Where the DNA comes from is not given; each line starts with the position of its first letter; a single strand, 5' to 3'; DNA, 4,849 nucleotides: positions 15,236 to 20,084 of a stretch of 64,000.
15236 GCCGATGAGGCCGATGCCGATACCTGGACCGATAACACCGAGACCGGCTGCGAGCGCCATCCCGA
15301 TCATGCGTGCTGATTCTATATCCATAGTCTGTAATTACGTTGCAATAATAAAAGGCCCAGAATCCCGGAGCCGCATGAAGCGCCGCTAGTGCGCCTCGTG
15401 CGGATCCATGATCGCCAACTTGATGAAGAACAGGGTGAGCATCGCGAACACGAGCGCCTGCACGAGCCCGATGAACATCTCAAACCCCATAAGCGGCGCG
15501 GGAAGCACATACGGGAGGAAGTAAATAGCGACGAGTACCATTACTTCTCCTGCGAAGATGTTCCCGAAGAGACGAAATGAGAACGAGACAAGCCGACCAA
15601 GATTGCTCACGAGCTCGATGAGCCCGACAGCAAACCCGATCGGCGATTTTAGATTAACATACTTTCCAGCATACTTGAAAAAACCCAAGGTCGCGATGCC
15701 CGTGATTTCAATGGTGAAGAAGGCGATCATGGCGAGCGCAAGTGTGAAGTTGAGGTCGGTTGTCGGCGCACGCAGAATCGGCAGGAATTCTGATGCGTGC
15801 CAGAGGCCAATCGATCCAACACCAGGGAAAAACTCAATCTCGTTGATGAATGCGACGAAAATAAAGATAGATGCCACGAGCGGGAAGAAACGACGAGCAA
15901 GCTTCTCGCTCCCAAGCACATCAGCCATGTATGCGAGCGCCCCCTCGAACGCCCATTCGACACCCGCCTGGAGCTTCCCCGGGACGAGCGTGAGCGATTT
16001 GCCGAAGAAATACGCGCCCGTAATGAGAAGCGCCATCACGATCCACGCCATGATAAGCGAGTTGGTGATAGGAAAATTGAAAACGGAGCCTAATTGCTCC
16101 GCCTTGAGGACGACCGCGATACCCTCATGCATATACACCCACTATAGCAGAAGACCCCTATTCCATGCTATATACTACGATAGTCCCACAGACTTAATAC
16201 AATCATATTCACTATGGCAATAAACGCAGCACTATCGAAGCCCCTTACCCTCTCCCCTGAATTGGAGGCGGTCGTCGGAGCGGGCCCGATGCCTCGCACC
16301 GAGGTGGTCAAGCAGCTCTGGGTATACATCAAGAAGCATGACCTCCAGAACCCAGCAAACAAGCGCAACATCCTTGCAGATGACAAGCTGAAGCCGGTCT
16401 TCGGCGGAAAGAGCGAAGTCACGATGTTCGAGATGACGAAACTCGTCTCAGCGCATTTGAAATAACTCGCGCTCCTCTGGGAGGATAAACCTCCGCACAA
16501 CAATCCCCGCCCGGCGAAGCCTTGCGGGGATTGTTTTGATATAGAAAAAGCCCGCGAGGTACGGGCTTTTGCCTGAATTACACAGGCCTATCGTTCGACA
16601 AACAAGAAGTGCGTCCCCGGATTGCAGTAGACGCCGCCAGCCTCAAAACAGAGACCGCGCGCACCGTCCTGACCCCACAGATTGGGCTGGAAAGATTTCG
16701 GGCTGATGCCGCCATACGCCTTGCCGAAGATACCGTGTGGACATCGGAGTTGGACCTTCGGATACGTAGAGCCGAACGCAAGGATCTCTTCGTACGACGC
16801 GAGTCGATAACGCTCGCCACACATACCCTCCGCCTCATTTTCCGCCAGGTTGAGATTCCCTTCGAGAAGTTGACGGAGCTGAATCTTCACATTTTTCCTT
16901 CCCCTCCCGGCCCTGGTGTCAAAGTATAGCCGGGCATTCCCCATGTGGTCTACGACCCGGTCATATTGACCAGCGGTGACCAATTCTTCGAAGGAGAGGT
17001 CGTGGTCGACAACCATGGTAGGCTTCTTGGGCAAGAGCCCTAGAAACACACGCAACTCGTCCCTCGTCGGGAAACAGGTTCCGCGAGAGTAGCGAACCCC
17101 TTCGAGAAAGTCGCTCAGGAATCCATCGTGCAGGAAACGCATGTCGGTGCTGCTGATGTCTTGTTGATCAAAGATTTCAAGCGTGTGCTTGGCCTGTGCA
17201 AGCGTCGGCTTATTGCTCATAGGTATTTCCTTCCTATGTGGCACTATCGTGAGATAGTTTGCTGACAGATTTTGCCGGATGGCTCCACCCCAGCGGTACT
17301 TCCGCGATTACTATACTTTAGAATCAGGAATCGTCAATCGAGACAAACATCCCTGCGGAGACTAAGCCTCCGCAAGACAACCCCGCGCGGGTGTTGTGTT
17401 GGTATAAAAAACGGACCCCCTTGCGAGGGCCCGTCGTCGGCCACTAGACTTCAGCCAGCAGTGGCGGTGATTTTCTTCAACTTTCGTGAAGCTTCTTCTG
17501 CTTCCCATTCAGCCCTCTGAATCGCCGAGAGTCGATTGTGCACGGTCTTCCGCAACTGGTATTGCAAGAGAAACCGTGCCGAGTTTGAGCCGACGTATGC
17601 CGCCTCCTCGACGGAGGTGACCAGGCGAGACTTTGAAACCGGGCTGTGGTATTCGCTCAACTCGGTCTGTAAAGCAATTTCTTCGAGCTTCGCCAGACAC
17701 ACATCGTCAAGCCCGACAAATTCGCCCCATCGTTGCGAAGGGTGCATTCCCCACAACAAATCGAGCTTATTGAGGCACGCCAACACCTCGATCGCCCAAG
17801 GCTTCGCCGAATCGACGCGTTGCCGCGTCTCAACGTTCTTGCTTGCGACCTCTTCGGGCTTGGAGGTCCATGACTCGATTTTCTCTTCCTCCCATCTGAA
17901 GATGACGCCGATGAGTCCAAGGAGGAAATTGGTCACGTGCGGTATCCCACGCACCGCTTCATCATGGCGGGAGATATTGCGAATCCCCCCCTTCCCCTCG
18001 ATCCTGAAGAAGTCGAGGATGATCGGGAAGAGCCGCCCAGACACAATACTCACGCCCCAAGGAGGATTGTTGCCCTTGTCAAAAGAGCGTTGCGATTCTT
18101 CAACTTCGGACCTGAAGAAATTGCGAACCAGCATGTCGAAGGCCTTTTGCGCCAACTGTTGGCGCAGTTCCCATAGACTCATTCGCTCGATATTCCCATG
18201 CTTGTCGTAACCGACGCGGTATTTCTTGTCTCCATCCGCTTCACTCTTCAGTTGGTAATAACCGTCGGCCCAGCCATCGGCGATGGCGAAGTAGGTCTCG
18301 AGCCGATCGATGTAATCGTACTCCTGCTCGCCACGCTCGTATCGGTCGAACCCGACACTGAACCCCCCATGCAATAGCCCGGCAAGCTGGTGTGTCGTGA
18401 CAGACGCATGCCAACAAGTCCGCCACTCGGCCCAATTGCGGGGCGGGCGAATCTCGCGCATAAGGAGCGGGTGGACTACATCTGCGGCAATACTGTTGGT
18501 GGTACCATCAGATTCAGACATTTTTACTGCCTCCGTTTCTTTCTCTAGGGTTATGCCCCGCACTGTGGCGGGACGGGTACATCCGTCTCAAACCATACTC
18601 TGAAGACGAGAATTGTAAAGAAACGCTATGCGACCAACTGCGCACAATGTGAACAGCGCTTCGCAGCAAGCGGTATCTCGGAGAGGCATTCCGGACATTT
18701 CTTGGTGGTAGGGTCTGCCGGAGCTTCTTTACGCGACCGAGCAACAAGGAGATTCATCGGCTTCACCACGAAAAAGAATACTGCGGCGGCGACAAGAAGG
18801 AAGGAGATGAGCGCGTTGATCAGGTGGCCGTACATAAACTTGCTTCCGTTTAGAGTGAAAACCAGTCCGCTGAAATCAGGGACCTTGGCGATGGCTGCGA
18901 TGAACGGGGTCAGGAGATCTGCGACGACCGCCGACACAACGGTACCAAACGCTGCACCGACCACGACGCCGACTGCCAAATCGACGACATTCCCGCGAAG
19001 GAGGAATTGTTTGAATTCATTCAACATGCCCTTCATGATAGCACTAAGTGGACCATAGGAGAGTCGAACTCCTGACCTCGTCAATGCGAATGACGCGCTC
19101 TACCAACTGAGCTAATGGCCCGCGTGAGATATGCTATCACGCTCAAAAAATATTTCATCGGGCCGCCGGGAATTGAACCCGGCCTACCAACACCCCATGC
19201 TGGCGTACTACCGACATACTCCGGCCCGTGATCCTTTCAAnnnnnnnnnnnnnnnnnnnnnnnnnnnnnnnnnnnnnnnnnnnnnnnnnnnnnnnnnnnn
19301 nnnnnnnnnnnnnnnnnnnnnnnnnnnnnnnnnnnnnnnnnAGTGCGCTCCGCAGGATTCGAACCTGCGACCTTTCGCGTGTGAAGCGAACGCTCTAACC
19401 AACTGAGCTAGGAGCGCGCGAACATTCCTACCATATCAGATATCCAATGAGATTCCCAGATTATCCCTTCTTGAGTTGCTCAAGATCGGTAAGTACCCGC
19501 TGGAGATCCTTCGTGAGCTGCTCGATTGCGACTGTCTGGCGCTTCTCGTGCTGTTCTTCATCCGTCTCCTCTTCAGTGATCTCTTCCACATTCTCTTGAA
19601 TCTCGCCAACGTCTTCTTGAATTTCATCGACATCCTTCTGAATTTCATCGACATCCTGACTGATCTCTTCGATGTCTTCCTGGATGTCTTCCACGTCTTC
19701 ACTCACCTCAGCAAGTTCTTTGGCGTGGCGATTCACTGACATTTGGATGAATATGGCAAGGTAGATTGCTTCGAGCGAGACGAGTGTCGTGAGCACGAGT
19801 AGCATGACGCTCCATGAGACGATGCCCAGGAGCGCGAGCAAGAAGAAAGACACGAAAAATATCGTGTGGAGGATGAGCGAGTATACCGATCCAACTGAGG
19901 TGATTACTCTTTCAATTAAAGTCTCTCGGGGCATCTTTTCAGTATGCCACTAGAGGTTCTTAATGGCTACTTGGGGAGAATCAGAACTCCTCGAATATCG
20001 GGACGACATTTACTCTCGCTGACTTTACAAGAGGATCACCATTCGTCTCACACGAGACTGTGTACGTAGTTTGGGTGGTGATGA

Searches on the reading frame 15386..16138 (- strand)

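Call 10: search_protein_families(library=ncbifam, proteins=[window:15386-16138:-], max_evalue=0.00001)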
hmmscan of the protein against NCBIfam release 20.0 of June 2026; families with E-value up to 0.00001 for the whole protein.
window:15386-16138:- (250 aa): 13 families
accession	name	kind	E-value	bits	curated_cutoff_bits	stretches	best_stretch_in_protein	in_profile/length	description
NF004481.0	PRK05815.2-3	equivalog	4.1e-36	124.7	227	1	23-247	17-222/225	F0F1 ATP synthase subunit A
NF004486.0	PRK05815.3-4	equivalog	2.6e-33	115.6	272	1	21-243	22-223/224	F0F1 ATP synthase subunit A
NF009955.0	PRK13421.1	equivalog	3.8e-29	101.8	302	1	14-247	9-221/231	F0F1 ATP synthase subunit A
TIGR01131.1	ATP_synt_6_or_A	equivalog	1.3e-28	100.4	102.6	1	26-240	13-224/227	F0F1 ATP synthase subunit A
NF009954.0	PRK13420.1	equivalog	1.2e-24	87.4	272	1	15-244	10-218/229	F0F1 ATP synthase subunit A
NF004482.0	PRK05815.2-4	equivalog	1.6e-23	83.7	225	1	18-245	23-250/252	F0F1 ATP synthase subunit A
NF004479.0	PRK05815.1-4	equivalog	1.6e-23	83.2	268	1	24-241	17-232/238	F0F1 ATP synthase subunit A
NF004484.0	PRK05815.3-2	equivalog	3.8e-23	82.4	234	1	19-242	14-223/226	F0F1 ATP synthase subunit A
TIGR03306.1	altF1_A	exception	2.2e-20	73.2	302.1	1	24-241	16-214/217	alternate F1F0 ATPase, F0 subunit A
NF004477.0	PRK05815.1-1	equivalog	2.7e-20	73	280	1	18-242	34-264/268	F0F1 ATP synthase subunit A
NF004485.0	PRK05815.3-3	equivalog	1.3e-10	41.2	249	1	122-208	106-194/281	F0F1 ATP synthase subunit A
NF004487.0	PRK05815.3-5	equivalog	6.2e-08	32.3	224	1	126-211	112-186/269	F0F1 ATP synthase subunit A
NF009953.0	PRK13419.1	equivalog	1.3e-06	27.9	460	0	19-245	104-332/346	F0F1 ATP synthase subunit A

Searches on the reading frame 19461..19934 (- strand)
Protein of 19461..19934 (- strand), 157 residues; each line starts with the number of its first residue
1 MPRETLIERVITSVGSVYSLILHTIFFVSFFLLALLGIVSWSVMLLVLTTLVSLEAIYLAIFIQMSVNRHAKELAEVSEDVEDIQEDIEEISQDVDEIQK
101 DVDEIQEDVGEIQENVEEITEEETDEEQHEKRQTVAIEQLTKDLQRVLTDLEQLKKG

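Call 18: search_protein_families(library=pfam, proteins=[window:19461-19934:-], max_evalue=0.001)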
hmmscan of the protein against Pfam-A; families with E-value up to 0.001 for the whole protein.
window:19461-19934:- (157 aa): 8 families
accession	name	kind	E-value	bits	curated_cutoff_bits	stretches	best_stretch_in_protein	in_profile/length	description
PF06210.16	DUF1003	-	4.4e-07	30.5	27.4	1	14-112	1-99/103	Protein of unknown function (DUF1003)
PF06103.16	DUF948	-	4.5e-07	30.4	37.2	1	57-122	11-76/89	Bacterial protein of unknown function (DUF948)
PF05055.17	DUF677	-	2.5e-06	27.1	29.1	1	24-154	185-314/336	Protein of unknown function (DUF677)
PF04728.18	LPP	-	1.1e-05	26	29.1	0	88-122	2-36/53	Lipoprotein leucine-zipper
PF06009.19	Laminin_II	-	3.6e-05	24.3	33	1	80-156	4-80/138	Laminin Domain II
PF04108.17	ATG17_like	-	4.5e-05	23.5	43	1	62-154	108-199/355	Autophagy protein ATG17-like domain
PF10241.14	KxDL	-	0.00061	20.5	27.2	0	72-109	41-78/86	Uncharacterized conserved protein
PF06419.17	COG6_N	-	0.00095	19.7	27.4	1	72-129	33-90/114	Conserved oligomeric complex COG6, N-terminal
